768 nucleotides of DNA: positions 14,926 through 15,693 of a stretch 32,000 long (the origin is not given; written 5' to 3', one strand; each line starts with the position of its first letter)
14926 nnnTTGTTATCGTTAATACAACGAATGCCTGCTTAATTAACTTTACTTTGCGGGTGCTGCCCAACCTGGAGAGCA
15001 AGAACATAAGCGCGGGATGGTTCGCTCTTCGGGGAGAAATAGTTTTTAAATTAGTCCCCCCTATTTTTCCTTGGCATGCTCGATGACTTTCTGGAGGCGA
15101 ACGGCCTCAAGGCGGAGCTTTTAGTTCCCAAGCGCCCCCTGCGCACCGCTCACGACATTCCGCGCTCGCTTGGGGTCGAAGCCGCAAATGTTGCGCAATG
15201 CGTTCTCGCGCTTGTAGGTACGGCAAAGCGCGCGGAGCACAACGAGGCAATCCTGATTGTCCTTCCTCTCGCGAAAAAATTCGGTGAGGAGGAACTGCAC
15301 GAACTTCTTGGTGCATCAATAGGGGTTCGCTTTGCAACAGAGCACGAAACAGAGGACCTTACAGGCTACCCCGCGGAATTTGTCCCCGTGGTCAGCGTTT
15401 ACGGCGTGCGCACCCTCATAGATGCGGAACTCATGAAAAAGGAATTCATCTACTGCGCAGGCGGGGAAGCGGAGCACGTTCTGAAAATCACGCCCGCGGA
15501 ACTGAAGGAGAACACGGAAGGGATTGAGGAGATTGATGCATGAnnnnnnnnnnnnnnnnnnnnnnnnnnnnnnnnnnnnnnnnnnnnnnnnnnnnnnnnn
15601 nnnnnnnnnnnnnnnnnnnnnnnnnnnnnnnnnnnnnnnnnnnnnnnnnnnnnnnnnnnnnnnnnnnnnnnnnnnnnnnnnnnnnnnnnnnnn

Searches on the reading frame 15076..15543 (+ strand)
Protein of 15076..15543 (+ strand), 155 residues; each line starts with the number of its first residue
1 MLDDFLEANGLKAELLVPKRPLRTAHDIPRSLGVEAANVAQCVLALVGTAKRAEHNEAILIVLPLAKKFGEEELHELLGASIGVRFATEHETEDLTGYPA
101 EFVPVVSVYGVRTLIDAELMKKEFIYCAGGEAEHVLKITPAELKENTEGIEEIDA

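Call 5: search_protein_families(library=pfam, proteins=[window:15076-15543:+], max_evalue=0.001)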
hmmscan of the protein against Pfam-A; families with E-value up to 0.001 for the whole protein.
window:15076-15543:+ (155 aa): 1 family
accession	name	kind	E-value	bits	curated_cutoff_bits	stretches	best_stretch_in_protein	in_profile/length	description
PF04073.20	tRNA_edit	-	1.6e-18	67.4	25.5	1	21-144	3-121/123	Aminoacyl-tRNA editing domain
